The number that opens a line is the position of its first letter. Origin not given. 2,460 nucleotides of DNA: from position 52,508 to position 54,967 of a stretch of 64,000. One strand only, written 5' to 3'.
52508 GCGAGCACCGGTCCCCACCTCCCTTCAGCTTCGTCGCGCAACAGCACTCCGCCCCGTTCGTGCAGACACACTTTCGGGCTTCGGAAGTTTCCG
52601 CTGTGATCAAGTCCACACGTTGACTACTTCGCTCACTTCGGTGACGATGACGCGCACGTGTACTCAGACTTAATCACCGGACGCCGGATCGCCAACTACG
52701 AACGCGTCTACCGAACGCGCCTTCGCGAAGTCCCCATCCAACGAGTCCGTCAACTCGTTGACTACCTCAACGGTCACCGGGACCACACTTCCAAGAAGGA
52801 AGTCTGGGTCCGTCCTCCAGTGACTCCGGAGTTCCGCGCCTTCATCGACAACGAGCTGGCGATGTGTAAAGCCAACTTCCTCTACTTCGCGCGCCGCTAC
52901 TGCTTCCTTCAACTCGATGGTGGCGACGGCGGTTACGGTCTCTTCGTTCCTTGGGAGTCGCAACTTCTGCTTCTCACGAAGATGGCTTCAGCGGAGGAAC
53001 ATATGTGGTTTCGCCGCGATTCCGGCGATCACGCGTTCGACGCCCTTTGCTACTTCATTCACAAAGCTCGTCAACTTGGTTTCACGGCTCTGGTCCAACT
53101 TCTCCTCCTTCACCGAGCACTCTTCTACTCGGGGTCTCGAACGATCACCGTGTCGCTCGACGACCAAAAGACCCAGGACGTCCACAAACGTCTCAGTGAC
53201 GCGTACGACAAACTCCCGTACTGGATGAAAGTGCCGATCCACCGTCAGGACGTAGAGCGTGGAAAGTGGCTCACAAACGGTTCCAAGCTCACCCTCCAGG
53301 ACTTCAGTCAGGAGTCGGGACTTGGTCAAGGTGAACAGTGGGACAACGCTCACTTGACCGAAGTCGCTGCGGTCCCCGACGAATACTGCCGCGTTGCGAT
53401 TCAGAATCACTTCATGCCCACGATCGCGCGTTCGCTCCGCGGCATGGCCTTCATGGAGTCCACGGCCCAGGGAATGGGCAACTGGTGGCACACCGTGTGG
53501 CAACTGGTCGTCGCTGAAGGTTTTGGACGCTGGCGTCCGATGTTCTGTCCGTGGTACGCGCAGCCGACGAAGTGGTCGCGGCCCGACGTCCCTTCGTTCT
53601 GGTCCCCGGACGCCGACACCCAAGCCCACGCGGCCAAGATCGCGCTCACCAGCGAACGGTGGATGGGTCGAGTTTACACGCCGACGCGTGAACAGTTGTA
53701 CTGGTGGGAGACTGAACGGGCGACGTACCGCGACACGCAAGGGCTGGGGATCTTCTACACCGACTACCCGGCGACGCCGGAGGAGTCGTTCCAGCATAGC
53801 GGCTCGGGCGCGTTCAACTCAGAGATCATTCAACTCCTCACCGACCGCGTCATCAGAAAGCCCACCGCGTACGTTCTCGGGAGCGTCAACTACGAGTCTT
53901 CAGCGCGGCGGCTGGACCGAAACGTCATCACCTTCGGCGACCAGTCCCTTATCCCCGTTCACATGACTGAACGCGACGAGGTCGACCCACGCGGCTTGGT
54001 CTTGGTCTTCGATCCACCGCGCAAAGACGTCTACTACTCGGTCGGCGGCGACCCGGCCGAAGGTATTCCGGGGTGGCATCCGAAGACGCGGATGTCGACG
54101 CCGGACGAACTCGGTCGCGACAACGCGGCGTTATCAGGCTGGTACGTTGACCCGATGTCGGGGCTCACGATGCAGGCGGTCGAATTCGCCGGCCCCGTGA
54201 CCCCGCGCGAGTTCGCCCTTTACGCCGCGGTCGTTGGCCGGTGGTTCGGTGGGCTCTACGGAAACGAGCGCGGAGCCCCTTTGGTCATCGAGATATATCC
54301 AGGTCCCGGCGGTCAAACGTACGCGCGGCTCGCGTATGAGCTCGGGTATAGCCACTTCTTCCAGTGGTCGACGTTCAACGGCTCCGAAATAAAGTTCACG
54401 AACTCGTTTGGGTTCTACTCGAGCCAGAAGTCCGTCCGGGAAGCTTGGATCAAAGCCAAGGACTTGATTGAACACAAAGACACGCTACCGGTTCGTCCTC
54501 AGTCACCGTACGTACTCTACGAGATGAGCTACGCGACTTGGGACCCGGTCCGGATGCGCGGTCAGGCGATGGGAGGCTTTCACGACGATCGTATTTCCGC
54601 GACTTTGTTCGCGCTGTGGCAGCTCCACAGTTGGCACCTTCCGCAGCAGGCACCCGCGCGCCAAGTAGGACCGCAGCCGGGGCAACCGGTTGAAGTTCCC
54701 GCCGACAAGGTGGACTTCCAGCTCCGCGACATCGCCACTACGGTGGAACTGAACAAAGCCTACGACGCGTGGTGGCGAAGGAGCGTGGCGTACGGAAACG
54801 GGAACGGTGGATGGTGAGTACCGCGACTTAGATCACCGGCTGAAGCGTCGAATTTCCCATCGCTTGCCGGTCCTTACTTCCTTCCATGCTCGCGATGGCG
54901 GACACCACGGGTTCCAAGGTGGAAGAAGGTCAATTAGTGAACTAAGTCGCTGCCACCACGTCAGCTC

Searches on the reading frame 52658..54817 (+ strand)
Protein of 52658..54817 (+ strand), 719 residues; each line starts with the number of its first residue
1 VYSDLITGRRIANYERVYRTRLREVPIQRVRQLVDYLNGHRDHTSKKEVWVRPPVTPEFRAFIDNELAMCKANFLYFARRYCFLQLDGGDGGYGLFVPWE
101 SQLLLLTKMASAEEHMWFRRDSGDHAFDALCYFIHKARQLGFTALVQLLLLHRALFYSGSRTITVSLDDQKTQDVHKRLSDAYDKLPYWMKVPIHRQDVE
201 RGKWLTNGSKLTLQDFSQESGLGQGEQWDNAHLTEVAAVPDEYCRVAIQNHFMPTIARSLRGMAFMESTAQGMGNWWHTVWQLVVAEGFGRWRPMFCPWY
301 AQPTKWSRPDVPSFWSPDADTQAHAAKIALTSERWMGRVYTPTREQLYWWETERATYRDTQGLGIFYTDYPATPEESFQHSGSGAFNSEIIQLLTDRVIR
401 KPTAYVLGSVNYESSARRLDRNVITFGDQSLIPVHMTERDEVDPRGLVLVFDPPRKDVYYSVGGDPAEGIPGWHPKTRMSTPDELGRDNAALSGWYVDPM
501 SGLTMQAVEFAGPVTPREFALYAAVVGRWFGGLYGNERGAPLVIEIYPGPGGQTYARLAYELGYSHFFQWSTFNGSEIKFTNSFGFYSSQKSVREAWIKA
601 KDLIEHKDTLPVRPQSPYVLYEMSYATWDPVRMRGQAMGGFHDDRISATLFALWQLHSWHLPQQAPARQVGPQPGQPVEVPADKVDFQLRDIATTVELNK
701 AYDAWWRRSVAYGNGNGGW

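Call 10: search_protein_families(library=pfam, proteins=[window:52658-54817:+], max_evalue=0.01)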
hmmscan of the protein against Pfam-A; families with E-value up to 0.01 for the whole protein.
window:52658-54817:+ (719 aa): 0 families

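Call 12: search_protein_families(library=phrogs, proteins=[window:52658-54817:+], max_evalue=0.001)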
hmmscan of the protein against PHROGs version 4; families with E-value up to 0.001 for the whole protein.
window:52658-54817:+ (719 aa): 3 families
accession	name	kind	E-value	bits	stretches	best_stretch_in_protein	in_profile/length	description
phrog_2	-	head and packaging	4.5e-11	43.2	1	107-658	275-594/807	terminase large subunit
phrog_5989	-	head and packaging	7.5e-11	42.7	1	64-214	111-240/347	terminase large subunit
phrog_26724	-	unknown function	7.9e-06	26.6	1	134-195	52-113/192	-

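Call 13: search_dna_similar(query=window:52658-54817:+, collection=phages, mode=protein, max_rows=20)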
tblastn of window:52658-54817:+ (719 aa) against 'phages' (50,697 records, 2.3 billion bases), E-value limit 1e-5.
Records with a match: 115; places in all: 115; records where one place covers at least 80% of the query: 0.
Best place of each record, by identity: <60% 115.
By first word of the organism name: Vibrio 104; Flavobacterium 4; Hydrogenobaculum 2; Tunturiibacter 2; Sinorhizobium 2; Aeromonas 1.
By host as written in the record: - 99; Flavobacterium sp. LMO8 4; Hydrogenobaculum 2; Tunturiibacter psychrotolerans X5P2 2; Vibrio fischeri 12A4 2; Aeromonas sp. ARM81 1; Vibrio tasmaniensis 1; Vibrio crassostreae 1; and 3 more.
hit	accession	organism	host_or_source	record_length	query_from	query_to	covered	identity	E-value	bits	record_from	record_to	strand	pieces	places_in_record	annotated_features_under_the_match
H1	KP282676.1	Hydrogenobaculum phage 1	Hydrogenobaculum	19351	99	653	77%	22.3%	2e-8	64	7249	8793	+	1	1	hypothetical protein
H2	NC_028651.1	Hydrogenobaculum phage 1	Hydrogenobaculum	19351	99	653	77%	22.3%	2e-8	64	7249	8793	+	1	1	hypothetical protein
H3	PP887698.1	Tunturiibacter phage Tunturi_1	Tunturiibacter psychrotolerans X5P2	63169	1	465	65%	24.7%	4e-18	96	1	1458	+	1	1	terminase large subunit | hypothetical protein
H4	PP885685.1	Tunturiibacter phage Tunturi_2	Tunturiibacter psychrotolerans X5P2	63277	1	465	65%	24.7%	4e-18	96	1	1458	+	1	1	terminase large subunit | hypothetical protein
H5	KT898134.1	Aeromonas phage phiARM81mr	Aeromonas sp. ARM81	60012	133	548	58%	25.1%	1e-8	65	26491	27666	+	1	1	terminase large subunit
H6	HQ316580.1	Vibrio phage douglas 12A4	Vibrio fischeri 12A4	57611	133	548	58%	25.1%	4e-8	63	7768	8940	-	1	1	large subunit terminase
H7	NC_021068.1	Vibrio phage douglas 12A4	Vibrio fischeri 12A4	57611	133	548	58%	25.1%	4e-8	63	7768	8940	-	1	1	large subunit terminase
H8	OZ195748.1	Vibrio phage K249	Seawater and oysters mix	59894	111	538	60%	24.3%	1e-10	71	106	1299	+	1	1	hypothetical protein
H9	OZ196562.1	Vibrio phage K248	Seawater and oysters mix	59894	111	538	60%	24.3%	1e-10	71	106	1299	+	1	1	hypothetical protein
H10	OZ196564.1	Vibrio phage K250 g1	Seawater and oysters mix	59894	111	538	60%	24.3%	1e-10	71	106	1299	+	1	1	hypothetical protein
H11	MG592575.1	Vibrio phage 1.205.O._10N.222.51.A7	Vibrio tasmaniensis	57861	127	538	57%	24.8%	1e-10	72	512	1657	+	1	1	terminase large subunit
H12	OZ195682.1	Vibrio phage D79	Seawater and oysters mix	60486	127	538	57%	24.8%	2e-10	71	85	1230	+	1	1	hypothetical protein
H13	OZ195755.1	Vibrio phage D56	Seawater and oysters mix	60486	127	538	57%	24.8%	2e-10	71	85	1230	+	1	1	hypothetical protein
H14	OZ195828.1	Vibrio phage D70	Seawater and oysters mix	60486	127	538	57%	24.8%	2e-10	71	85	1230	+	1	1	hypothetical protein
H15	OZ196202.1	Vibrio phage D66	Seawater and oysters mix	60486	127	538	57%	24.8%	2e-10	71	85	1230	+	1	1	hypothetical protein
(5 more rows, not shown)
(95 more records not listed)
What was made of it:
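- Closest known: Long intergenic region between the two divergent gene clusters of phiEco32-like phage 7-11. Different: Terminase similarity to known isolates is about 25% at best (call 13).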

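Call 15: find_related_loci(query=window:52658-54817:+, collection=viral_contigs, flank=10000)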
Query window:52658-54817:+ (719 aa) in viral_contigs; peptide patterns used: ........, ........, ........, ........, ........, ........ (x = any residue, [..] = any of these).
No stretch of DNA in the collection matches any of the patterns.
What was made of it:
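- Tried and rejected: Single-protein search of IMG/VR with the terminase found nothing (call 15).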

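Call 16: find_encoding_contigs(protein=window:52658-54817:+, flank=10000, max_places=10)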
Protein window:52658-54817:+ (719 aa): 1 contig read that carries it; 1 place shown.
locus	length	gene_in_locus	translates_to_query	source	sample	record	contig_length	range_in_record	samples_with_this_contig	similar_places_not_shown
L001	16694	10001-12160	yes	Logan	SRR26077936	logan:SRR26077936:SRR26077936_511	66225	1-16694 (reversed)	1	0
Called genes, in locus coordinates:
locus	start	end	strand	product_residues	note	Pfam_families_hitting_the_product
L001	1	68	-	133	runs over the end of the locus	-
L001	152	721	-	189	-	-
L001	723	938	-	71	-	-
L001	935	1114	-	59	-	-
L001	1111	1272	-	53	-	-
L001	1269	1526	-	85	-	-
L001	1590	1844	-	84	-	-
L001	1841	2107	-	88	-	-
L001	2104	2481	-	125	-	-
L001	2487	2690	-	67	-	-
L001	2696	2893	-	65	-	-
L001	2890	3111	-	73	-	-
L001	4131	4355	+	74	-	-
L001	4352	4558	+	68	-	-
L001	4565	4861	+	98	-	-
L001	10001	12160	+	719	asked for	-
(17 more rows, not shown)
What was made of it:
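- Checked: This is the largest gap in the 16.7 kb shown; the next largest is 313 nt (call 16).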

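Call 17: find_homologous_proteins(query=window:52658-54817:+, max_evalue=1e-10)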
Query window:52658-54817:+ (719 aa): 178 proteins with E <= 1e-10 among 8000 candidates; the best 120 are listed.
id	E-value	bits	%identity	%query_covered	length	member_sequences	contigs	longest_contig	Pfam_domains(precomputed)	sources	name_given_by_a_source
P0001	0.0e+0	1590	100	92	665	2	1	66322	-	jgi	jgi:hypothetical protein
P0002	2.0e-280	950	58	99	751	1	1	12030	-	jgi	jgi:hypothetical protein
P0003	1.7e-269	914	58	96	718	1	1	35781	-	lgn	-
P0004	2.4e-268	910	57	98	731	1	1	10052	-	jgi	jgi:hypothetical protein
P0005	3.6e-266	903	56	98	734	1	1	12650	-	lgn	-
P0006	1.6e-264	898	56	99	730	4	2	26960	-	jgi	-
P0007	2.3e-238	811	52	98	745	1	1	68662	-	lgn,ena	-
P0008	1.6e-232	792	52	99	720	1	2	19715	-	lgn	-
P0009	9.5e-232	789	53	93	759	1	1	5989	-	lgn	-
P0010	5.7e-228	777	52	98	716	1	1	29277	-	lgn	-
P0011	1.3e-223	762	50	98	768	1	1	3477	-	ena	-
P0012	9.7e-222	756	51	99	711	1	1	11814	-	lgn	-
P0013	2.5e-220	752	49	100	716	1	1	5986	-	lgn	-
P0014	5.4e-218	744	49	99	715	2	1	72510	-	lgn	-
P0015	2.9e-216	738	51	99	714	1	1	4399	-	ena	-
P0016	6.5e-216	737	49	98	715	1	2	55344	-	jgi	jgi:hypothetical protein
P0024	2.7e-207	708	48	99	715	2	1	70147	-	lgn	-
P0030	1.9e-203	696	48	99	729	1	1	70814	-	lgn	-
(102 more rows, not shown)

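Call 18: find_encoding_contigs(protein=P0007, flank=10000, max_places=2)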
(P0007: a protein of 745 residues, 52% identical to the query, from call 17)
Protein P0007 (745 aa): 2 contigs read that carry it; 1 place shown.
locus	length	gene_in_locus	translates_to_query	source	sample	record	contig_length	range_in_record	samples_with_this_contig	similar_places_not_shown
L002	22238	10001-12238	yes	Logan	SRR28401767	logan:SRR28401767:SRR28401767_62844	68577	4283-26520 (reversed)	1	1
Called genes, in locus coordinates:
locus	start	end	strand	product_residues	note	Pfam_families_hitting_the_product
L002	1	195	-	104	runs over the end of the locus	-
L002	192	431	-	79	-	-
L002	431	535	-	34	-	-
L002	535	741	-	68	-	-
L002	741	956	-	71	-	-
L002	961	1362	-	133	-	-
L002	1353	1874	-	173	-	-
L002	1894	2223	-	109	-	-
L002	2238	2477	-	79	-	-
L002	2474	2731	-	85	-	-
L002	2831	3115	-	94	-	-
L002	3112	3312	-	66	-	-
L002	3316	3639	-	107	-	PF12836:HHH_3, PF00633:HHH (faint)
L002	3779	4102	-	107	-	-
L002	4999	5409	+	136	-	-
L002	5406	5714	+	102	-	-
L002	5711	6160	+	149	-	-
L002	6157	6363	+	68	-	-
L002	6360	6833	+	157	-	-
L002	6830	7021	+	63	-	-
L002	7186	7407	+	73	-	-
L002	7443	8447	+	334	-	-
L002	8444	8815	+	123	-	-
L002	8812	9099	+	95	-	-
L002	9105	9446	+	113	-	-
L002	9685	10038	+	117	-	-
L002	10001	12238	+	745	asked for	-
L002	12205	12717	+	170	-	-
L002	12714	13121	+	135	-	-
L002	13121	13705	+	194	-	-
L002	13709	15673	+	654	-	-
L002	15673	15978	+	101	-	-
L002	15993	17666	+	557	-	-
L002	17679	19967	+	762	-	PF12708:Pect-lyase_RHGA_epim, PF13229:Beta_helix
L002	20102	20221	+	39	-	-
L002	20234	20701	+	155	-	-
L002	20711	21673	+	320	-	-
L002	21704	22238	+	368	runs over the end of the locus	-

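Call 19: find_encoding_contigs(protein=P0014, flank=10000, max_places=2)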
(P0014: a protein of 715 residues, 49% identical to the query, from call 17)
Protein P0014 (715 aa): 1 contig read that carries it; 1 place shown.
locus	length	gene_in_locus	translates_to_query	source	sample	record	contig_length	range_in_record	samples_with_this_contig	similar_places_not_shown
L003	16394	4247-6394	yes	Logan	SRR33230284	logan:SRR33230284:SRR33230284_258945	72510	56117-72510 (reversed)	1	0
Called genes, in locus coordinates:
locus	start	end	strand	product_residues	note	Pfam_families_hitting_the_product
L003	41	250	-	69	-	-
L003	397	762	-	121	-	-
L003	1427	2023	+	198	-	-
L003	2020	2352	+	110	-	-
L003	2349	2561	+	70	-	-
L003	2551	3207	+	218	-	PF27659:CHP02642 (weak)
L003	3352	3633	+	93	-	-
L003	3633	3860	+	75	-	-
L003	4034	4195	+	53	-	-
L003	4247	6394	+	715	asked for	-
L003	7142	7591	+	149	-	-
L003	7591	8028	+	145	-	-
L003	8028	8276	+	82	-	-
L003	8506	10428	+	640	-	-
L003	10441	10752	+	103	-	-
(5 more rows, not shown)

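Call 20: find_encoding_contigs(protein=P0003, flank=10000, max_places=2)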
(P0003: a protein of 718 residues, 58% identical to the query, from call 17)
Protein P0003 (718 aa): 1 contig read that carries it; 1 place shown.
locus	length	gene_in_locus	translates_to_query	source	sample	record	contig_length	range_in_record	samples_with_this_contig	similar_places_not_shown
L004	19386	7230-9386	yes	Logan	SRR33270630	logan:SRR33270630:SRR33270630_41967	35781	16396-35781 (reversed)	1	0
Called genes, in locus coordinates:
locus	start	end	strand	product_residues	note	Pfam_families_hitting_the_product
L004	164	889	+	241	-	-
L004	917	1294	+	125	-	-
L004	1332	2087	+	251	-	-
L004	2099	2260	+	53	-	-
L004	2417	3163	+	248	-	-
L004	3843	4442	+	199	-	-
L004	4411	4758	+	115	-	-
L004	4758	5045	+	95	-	-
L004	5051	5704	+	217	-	-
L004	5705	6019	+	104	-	-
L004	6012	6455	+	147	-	-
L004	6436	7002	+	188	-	-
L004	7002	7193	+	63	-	-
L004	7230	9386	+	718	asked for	-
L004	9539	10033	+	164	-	-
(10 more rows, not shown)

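Call 25: find_encoding_contigs(protein=P0006, flank=10000, max_places=2)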
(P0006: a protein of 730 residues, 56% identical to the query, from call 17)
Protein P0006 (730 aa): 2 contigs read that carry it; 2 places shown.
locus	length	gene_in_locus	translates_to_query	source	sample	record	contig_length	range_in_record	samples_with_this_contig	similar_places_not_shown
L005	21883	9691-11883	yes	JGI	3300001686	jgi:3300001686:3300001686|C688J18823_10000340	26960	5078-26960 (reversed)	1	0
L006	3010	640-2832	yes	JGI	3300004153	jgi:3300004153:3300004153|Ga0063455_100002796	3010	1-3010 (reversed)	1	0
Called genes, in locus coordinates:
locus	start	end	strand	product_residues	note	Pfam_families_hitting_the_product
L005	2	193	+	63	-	?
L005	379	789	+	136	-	-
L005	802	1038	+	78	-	-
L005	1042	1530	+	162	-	-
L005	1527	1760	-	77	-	-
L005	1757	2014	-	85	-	-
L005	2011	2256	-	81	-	-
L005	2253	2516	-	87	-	-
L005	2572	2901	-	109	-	-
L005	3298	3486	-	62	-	-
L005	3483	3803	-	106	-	-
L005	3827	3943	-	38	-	-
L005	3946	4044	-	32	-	-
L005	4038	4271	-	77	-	-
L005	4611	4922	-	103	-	-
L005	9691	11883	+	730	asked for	-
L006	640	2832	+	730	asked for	-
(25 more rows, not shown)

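Call 26: find_encoding_contigs(protein=P0002, flank=10000, max_places=2)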
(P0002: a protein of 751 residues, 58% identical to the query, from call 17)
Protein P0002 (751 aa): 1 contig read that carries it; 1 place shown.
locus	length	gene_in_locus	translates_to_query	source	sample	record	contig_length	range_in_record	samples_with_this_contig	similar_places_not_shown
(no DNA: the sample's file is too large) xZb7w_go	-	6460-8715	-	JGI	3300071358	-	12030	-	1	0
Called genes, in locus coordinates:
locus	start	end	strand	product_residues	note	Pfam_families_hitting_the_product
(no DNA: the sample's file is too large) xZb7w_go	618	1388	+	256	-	PF14243:R2K_3, PF18299:R2K_2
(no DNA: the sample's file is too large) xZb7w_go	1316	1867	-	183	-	-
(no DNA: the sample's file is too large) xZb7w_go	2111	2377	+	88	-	-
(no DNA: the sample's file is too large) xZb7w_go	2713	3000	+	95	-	-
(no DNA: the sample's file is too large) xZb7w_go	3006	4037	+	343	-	-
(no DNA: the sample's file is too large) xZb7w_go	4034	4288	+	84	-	-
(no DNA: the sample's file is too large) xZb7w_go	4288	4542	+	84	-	-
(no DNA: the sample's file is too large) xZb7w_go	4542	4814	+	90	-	-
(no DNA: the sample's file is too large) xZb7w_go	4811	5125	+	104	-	-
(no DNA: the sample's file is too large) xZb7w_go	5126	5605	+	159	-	-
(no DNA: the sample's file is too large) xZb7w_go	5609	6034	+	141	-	PF08719:NADAR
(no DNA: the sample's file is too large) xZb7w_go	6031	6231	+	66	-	-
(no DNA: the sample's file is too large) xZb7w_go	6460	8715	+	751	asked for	-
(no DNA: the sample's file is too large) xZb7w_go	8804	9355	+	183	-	-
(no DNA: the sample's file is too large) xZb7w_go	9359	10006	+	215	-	-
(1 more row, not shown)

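Call 27: find_encoding_contigs(protein=P0005, flank=10000, max_places=2)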
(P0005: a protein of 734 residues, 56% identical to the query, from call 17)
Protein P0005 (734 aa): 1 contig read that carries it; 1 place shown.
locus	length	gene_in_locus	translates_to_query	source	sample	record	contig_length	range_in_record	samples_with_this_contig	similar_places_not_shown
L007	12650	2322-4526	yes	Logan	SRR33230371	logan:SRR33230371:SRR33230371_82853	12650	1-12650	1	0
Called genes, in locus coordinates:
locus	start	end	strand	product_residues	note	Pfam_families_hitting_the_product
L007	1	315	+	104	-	?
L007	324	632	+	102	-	-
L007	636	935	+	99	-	-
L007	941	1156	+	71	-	-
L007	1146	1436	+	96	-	-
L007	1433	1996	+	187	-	-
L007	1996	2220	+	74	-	-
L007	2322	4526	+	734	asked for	-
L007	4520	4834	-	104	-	-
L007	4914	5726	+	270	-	-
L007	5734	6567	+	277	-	-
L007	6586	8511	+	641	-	-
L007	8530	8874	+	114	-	-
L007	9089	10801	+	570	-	-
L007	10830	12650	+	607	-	?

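Call 35: find_related_loci(query=A1, collection=metagenome_contigs, flank=10000)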
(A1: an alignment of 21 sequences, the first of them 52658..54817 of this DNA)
Query A1 (719 aa) in metagenome_contigs; peptide patterns used: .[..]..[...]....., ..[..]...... (x = any residue, [..] = any of these).
78 stretches matched a pattern; 3 encode a relative of the query (tblastn E <= 1e-3); 3 distinct loci.
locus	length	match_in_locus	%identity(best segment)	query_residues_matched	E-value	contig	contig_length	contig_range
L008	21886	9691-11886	56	1-715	0e+0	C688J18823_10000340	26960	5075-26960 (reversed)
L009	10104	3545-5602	41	1-673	2e-152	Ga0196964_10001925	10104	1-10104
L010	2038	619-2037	51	1-456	2e-157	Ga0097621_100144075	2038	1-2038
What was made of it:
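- Tried and rejected: The metagenome scan added only one new usable locus (call 35).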

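Call 36: find_related_loci(query=A1, collection=genome_contigs, flank=10000)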
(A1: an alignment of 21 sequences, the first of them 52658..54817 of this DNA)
Query A1 (719 aa) in genome_contigs; peptide patterns used: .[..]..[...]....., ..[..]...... (x = any residue, [..] = any of these).
80 stretches matched a pattern, but none encodes a relative of the query by tblastn (E <= 1e-3).
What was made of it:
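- Tried and rejected: GTDB genomes held no prophage relative, so no host could be assigned (call 36).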

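Call 37: find_encoding_contigs(protein=P0010, flank=10000, max_places=1)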
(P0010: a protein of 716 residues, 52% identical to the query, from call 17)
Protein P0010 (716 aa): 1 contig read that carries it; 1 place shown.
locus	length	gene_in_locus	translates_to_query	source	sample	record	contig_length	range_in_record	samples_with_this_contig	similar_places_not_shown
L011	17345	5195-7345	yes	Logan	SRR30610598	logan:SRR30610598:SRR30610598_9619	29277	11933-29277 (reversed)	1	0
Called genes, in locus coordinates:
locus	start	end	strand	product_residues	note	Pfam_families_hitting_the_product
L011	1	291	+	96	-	?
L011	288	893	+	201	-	-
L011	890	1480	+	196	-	-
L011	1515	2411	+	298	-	-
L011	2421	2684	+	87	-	-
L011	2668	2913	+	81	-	-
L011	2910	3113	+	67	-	-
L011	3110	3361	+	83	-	-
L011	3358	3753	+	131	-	-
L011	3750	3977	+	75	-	-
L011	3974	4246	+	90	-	-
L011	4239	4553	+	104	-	-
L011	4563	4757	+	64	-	-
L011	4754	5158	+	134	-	-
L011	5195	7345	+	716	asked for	-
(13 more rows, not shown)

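Call 38: find_encoding_contigs(protein=P0016, flank=10000, max_places=1)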
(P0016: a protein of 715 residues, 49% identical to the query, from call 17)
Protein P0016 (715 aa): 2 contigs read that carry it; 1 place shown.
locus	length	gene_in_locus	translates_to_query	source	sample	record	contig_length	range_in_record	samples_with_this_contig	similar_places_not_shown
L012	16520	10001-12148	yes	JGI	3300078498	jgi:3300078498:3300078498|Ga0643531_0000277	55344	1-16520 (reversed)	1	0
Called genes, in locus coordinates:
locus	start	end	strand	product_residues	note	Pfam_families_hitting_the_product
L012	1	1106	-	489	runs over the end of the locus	PF13522:GATase_6 (weak)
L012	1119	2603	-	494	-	PF12224:Amidoligase_2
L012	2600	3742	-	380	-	-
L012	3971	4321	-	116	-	-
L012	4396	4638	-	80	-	-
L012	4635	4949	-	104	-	-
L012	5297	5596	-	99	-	-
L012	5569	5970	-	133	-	-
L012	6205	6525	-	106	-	-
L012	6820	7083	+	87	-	-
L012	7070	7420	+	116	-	-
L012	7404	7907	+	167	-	-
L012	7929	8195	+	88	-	-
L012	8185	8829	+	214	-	PF27659:CHP02642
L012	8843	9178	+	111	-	-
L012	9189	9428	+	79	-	-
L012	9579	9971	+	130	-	-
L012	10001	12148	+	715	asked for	-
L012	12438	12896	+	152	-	-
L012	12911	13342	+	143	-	-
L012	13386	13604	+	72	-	-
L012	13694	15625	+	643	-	-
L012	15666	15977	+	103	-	-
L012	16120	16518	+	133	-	?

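Call 57: find_encoding_contigs(protein=P0008, flank=10000, max_places=1)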
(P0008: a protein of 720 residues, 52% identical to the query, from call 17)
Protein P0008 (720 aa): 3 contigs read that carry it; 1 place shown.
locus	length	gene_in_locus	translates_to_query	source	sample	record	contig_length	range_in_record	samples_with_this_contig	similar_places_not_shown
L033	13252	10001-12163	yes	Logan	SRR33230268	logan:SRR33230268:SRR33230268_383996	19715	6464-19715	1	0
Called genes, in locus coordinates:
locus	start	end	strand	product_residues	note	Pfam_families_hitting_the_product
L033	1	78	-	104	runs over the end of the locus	-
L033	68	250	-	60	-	-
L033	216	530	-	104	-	-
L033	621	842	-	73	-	-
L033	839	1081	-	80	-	-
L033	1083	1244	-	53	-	-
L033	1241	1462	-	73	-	-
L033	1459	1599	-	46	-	-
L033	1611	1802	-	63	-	-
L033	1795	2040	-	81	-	-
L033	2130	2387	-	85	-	-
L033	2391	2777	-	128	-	-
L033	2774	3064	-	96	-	-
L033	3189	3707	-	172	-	-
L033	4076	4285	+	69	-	-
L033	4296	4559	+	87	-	-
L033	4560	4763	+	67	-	-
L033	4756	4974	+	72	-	-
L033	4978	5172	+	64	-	-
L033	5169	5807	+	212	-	-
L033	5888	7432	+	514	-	-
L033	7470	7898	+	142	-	-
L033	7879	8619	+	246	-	PF27659:CHP02642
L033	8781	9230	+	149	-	-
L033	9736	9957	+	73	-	-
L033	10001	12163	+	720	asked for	-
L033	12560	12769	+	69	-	-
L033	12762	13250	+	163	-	?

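Call 58: find_encoding_contigs(protein=P0024, flank=10000, max_places=1)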
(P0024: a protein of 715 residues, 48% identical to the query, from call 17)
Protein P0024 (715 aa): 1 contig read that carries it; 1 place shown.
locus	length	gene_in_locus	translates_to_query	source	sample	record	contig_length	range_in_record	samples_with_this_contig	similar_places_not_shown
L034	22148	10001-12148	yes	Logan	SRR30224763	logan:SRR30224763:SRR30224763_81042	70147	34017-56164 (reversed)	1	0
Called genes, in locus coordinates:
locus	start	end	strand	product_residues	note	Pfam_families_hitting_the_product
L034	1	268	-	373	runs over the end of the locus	PF14395:COOH-NH2_lig (faint)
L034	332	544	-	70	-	-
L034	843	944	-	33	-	-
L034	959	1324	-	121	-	PF26948:DUF8296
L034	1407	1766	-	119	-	-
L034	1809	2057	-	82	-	-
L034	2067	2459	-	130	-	-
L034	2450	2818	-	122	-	PF26948:DUF8296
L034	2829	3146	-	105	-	PF26948:DUF8296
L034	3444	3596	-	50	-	-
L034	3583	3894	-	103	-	-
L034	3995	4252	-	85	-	-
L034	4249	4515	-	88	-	-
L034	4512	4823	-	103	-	-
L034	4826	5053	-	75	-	-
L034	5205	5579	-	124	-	-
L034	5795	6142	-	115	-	-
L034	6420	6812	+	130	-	-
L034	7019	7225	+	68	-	-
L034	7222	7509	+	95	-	-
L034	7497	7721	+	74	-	-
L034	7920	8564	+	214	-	PF27659:CHP02642 (weak)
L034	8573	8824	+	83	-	-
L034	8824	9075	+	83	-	-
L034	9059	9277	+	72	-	-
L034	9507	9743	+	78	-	-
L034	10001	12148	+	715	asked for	-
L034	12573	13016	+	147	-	-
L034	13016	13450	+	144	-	-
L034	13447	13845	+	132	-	-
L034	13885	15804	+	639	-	-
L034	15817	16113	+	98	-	-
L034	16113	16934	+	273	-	-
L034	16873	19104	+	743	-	-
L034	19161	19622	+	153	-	-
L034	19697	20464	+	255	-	-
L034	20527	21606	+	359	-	-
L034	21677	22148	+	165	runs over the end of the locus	-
